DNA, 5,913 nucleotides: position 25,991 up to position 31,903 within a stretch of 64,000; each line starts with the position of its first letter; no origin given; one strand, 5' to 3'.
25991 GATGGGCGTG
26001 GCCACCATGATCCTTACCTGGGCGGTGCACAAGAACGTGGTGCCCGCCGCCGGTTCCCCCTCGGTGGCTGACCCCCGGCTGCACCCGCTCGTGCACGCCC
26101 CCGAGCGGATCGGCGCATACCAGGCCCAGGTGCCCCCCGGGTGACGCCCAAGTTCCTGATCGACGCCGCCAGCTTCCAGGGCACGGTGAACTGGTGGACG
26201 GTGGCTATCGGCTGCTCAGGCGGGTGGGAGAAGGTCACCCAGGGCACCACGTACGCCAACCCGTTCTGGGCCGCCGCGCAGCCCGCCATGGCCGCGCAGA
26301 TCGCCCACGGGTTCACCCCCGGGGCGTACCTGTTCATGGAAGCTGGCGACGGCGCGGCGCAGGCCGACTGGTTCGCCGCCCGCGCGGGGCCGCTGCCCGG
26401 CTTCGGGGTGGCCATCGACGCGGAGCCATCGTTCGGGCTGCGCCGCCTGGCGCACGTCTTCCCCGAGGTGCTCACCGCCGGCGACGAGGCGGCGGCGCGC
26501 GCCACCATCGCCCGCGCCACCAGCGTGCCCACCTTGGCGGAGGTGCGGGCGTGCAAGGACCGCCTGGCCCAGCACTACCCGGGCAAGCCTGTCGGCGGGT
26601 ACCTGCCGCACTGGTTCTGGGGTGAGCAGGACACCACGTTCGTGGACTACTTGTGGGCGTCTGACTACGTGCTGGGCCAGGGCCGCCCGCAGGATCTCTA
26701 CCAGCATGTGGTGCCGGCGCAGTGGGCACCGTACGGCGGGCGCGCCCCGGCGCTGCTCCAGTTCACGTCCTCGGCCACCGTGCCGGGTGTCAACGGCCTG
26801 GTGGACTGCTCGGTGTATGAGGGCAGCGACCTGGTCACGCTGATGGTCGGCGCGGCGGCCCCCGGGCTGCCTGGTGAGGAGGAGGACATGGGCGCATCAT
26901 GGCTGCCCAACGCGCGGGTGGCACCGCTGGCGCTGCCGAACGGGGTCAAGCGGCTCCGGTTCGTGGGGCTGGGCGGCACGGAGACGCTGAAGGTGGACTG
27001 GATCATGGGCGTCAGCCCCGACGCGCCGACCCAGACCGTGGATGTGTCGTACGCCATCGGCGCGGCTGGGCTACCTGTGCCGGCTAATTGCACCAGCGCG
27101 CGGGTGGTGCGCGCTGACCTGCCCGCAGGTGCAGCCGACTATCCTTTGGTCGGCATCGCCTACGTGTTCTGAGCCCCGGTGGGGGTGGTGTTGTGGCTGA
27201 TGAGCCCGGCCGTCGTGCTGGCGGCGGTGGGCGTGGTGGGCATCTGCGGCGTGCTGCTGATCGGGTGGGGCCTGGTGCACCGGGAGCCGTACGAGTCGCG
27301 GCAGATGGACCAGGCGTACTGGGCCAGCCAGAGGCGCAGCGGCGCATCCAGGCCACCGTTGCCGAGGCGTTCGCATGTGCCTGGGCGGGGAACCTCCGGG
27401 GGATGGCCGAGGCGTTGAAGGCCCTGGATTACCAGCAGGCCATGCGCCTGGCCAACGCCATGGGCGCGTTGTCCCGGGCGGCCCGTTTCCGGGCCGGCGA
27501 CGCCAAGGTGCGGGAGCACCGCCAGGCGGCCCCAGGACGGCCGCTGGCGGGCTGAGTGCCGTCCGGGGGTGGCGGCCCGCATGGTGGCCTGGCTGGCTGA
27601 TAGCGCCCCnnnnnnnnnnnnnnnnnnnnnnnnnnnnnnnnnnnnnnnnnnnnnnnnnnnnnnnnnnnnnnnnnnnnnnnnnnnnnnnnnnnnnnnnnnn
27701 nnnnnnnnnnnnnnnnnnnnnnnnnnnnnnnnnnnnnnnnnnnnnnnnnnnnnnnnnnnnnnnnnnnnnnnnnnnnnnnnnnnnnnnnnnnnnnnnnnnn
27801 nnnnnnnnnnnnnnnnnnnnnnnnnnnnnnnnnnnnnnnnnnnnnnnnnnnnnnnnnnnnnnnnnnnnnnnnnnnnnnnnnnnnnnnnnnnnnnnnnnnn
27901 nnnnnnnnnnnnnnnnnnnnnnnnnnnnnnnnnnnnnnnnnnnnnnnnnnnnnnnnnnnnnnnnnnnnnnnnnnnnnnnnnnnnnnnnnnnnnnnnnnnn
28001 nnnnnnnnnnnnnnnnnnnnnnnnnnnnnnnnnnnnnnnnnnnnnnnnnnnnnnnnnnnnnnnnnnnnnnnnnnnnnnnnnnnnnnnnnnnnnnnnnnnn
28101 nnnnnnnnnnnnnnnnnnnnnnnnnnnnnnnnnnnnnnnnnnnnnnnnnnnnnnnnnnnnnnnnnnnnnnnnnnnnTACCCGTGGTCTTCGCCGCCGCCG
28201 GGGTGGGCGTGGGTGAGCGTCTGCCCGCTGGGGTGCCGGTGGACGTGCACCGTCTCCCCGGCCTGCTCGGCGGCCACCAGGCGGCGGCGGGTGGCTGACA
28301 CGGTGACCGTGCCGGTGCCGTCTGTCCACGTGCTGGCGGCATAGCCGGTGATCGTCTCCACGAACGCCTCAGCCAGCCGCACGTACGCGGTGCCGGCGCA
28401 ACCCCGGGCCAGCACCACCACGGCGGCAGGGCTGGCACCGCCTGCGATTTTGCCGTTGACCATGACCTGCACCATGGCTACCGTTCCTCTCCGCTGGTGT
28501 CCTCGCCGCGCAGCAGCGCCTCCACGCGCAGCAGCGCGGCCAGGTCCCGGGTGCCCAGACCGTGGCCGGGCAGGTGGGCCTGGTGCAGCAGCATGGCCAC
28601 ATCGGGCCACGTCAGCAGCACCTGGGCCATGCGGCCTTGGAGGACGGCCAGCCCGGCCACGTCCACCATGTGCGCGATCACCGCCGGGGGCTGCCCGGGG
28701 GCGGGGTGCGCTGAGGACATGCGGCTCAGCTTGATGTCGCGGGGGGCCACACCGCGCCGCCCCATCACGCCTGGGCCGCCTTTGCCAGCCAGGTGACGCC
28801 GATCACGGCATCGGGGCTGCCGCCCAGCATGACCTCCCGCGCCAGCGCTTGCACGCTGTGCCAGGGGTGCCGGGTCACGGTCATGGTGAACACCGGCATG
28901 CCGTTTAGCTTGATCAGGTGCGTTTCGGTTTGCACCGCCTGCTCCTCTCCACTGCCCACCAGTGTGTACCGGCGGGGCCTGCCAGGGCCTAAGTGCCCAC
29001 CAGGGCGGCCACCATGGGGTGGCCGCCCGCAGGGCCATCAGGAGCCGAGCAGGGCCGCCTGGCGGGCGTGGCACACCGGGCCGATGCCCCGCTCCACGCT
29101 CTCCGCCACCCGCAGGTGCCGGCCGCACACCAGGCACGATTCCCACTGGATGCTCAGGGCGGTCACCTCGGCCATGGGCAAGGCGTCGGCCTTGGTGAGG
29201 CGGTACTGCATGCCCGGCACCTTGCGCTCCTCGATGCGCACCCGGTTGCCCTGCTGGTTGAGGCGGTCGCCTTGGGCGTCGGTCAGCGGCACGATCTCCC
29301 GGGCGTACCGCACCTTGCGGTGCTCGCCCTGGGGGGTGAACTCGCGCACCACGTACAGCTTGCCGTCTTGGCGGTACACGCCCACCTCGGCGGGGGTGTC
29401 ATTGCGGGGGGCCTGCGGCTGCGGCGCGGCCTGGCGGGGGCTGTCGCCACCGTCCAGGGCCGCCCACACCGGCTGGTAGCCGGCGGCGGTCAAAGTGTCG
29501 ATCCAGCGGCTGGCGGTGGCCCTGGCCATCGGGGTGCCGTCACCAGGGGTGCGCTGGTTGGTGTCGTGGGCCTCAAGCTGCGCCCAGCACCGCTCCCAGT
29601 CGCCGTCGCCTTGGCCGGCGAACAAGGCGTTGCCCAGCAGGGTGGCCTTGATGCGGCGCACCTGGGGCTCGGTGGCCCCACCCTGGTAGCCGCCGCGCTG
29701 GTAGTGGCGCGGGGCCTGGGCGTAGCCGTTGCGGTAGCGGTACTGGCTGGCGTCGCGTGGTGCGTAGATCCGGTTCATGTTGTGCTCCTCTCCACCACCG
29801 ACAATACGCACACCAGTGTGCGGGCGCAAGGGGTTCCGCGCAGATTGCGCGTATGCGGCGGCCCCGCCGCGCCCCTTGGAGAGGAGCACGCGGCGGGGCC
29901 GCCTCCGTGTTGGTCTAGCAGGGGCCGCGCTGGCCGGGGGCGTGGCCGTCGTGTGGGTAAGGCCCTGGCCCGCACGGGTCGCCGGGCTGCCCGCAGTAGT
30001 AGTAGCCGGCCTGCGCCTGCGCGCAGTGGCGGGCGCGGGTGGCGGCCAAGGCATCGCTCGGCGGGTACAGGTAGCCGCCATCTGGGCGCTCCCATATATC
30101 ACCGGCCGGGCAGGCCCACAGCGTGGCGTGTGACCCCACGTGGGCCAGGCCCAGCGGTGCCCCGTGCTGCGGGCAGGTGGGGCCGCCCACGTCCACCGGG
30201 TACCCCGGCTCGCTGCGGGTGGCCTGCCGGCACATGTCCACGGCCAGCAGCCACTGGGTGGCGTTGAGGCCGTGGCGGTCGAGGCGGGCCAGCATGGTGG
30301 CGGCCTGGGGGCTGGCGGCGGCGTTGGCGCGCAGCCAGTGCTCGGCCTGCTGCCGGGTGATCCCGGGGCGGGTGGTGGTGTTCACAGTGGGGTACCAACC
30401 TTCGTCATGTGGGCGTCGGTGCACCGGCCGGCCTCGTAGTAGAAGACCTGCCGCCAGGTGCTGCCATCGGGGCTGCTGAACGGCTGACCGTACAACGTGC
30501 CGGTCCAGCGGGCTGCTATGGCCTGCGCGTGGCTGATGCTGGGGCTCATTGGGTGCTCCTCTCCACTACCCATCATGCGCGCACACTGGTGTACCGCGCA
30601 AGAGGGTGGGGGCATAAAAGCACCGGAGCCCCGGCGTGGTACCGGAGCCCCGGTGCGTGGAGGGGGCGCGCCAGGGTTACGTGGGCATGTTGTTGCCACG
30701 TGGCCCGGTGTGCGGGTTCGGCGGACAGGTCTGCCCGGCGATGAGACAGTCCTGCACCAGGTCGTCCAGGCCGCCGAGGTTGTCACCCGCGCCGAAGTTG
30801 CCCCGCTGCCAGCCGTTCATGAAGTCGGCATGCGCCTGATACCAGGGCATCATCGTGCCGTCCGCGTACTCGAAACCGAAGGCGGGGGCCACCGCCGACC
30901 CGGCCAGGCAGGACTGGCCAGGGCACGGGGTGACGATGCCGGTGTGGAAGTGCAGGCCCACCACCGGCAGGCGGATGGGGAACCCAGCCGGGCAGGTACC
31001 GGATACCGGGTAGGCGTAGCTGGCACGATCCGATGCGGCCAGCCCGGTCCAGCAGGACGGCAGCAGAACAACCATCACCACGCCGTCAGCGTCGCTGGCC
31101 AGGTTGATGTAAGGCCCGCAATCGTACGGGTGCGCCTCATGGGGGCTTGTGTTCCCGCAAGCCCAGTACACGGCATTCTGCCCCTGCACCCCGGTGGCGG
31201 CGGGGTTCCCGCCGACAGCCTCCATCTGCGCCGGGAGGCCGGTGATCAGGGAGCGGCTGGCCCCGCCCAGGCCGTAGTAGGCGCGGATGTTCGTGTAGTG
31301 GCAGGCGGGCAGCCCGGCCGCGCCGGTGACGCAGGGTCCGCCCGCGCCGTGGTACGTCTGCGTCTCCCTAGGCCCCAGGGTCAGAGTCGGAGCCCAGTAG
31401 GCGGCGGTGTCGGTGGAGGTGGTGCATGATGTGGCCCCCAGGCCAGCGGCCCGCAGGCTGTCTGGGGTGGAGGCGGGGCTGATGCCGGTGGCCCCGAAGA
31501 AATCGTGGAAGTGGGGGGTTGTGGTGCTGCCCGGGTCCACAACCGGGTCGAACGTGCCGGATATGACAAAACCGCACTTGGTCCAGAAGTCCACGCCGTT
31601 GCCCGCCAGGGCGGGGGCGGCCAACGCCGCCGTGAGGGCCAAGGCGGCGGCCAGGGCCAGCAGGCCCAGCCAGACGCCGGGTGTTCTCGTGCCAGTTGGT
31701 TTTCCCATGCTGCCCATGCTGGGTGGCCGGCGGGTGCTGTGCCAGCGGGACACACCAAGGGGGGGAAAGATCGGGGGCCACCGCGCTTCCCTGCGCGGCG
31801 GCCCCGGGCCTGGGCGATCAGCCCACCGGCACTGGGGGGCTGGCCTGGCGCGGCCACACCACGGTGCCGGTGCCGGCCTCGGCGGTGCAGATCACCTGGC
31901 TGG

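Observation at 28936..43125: Repeated ~65-bp promoter-operator-leader cassette heading many short early operons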

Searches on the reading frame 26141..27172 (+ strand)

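Call 40: search_protein_families(library=pfam, proteins=[window:26141-27172:+], max_evalue=0.01)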
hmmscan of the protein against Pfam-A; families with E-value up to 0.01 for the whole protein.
window:26141-27172:+ (343 aa): 1 family
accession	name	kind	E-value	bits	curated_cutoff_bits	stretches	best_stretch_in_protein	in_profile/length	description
PF01183.26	Glyco_hydro_25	-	5e-11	43.7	27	1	7-216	1-179/180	Glycosyl hydrolases family 25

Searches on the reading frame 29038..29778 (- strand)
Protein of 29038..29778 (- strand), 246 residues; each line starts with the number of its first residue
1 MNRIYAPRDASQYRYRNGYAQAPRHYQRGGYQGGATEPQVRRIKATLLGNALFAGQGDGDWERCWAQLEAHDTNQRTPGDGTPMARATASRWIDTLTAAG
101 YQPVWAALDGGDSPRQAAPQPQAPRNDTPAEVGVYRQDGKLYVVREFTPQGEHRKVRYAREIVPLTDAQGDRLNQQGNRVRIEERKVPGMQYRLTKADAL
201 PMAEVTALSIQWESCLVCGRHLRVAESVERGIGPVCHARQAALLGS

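Call 14: search_protein_families(library=pfam, proteins=[window:29038-29778:-], max_evalue=0.01)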
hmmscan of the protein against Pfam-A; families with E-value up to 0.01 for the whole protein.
window:29038-29778:- (246 aa): 1 family
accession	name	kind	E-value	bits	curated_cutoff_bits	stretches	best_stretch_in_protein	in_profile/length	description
PF19474.4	DUF6011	-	5.3e-09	35.9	26.6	1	214-239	10-35/37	Family of unknown function (DUF6011)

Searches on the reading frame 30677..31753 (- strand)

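Call 14: search_protein_families(library=pfam, proteins=[window:30677-31753:-], max_evalue=0.01)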
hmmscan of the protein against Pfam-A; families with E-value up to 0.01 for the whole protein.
window:30677-31753:- (358 aa): 1 family
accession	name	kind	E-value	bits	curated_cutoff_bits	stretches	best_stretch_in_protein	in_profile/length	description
PF09362.15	DUF1996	-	2e-28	100.5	27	1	69-315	1-237/237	Domain of unknown function (DUF1996)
